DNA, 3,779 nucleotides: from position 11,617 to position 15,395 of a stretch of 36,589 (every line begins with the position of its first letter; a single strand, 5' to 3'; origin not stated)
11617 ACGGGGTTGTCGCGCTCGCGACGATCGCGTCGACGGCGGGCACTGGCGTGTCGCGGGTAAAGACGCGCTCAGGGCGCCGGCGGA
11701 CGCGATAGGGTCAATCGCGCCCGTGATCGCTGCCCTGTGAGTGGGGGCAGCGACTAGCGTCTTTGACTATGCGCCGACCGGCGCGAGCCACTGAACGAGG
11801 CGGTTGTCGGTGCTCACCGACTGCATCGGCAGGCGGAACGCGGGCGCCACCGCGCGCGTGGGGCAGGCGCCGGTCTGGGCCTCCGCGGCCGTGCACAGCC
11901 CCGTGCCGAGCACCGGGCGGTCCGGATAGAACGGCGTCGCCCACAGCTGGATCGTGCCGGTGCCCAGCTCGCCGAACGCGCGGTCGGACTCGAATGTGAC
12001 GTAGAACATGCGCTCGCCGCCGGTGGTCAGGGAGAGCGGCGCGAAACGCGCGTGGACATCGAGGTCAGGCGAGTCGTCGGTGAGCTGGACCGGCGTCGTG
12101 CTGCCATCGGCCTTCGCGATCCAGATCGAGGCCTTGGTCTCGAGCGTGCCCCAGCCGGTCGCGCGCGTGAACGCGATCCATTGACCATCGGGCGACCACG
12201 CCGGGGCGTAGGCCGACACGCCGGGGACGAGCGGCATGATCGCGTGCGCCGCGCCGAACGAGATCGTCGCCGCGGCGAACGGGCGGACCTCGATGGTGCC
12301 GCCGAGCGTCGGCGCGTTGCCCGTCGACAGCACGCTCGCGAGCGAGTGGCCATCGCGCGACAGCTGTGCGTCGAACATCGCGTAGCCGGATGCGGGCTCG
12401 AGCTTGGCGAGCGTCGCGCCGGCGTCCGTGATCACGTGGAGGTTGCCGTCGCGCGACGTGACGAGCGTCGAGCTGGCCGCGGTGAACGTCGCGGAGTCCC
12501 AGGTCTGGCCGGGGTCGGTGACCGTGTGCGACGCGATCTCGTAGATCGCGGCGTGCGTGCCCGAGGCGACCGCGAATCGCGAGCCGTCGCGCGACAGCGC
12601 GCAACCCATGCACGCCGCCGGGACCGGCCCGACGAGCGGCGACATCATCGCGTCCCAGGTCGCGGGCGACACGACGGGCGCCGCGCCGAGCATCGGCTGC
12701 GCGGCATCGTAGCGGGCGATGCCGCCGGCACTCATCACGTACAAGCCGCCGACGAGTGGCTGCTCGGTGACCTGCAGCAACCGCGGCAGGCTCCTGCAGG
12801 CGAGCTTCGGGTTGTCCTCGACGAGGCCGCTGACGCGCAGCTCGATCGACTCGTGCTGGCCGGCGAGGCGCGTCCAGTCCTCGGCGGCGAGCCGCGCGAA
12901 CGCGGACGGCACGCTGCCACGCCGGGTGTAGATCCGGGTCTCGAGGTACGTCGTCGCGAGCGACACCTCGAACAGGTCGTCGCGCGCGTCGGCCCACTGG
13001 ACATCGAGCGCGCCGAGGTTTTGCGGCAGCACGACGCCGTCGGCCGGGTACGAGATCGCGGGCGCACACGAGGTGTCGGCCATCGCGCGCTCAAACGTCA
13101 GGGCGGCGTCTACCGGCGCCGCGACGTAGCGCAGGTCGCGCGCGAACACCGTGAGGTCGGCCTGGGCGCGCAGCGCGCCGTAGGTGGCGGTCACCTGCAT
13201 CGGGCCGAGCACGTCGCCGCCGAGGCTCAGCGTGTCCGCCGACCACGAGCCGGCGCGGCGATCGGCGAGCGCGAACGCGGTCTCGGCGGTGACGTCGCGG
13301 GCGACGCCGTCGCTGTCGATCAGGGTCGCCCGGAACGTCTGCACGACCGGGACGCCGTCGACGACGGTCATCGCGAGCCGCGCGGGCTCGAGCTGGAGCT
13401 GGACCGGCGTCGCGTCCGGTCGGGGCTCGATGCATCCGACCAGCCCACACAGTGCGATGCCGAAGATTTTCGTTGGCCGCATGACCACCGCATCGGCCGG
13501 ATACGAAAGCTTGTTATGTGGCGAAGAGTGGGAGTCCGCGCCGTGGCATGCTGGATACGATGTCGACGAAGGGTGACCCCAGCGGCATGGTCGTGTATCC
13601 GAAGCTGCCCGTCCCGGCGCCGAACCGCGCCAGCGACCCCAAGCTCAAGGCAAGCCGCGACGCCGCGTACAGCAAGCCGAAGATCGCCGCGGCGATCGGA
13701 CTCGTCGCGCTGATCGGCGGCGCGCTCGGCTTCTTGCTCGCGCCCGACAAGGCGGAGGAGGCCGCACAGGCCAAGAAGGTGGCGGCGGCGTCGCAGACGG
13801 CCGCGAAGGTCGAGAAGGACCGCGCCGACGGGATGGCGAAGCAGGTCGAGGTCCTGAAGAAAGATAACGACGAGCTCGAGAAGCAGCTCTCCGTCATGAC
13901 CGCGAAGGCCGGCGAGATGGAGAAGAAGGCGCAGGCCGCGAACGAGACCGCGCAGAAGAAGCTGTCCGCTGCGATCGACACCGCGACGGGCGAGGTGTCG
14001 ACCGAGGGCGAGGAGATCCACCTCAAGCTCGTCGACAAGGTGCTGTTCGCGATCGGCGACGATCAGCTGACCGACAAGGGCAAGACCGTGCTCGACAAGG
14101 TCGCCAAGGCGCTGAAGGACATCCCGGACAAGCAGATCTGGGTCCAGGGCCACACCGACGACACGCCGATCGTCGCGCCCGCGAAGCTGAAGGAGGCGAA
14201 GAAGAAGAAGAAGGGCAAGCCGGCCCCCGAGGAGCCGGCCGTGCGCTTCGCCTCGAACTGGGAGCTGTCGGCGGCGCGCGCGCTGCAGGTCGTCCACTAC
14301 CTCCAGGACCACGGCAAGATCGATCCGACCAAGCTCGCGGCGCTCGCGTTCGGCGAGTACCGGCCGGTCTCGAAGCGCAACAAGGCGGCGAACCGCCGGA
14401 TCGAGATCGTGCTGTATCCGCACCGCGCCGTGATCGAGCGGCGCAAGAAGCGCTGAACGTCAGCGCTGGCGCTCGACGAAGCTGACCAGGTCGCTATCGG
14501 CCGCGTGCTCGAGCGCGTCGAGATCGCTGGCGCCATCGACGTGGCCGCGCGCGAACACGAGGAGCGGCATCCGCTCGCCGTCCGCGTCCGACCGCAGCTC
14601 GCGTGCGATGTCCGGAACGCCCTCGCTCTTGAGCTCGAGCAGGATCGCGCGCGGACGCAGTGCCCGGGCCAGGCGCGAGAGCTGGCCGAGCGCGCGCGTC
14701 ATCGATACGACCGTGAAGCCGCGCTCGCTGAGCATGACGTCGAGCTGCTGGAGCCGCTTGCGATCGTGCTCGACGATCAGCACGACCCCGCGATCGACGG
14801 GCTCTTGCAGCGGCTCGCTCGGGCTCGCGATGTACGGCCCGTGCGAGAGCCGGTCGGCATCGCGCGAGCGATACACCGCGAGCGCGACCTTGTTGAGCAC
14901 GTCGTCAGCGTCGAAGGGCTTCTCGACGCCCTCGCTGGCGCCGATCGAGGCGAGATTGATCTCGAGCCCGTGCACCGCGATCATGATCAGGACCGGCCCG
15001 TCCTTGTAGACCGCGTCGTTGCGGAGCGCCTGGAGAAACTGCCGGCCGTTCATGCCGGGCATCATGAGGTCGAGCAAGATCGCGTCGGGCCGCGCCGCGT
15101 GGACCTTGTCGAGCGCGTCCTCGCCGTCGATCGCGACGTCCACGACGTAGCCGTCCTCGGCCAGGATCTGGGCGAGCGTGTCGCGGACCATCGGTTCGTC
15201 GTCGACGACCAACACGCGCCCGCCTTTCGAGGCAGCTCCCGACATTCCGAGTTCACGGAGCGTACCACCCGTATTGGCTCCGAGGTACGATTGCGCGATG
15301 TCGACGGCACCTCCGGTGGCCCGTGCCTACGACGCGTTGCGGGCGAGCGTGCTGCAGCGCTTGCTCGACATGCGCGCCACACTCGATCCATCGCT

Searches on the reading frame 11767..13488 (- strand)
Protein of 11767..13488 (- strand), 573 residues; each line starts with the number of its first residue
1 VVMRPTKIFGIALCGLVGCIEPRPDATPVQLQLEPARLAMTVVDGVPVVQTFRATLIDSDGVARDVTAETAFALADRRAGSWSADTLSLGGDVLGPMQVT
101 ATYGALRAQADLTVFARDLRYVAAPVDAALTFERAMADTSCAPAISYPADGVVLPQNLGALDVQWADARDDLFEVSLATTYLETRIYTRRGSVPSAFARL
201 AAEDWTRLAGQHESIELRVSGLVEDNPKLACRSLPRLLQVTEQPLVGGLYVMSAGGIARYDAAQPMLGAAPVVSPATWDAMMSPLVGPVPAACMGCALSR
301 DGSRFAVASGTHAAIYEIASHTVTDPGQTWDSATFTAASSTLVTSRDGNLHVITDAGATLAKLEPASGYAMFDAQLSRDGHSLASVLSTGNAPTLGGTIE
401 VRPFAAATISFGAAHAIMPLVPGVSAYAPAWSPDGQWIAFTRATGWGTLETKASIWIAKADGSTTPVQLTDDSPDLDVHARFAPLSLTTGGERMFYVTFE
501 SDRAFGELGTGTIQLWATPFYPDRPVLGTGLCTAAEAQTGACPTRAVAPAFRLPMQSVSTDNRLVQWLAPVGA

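Call 8: search_protein_families(library=pfam, proteins=[window:11767-13488:-], max_evalue=0.001)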
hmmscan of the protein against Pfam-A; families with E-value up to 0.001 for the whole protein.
window:11767-13488:- (573 aa): 1 family
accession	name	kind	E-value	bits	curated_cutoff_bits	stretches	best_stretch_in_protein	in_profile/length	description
PF07676.18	PD40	-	6.8e-06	26.3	20.9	1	426-442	11-27/38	WD40-like Beta Propeller Repeat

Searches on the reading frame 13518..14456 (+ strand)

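Call 8: search_protein_families(library=pfam, proteins=[window:13518-14456:+], max_evalue=0.001)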
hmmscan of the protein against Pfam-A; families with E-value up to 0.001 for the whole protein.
window:13518-14456:+ (312 aa): 2 families
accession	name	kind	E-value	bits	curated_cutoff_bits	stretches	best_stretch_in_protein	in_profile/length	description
PF00691.25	OmpA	-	1.3e-16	61.2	27.2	1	176-293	1-94/98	OmpA family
PF05359.17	DUF748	-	0.00017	20.2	50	1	173-255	879-964/1037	Domain of Unknown Function (DUF748)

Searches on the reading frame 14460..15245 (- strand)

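Call 8: search_protein_families(library=pfam, proteins=[window:14460-15245:-], max_evalue=0.001)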
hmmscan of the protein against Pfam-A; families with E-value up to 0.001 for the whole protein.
window:14460-15245:- (261 aa): 1 family
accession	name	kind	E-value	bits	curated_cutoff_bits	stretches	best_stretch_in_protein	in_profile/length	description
PF00072.30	Response_reg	-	5.7e-27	94.5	30.2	1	11-120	1-110/111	Response regulator receiver domain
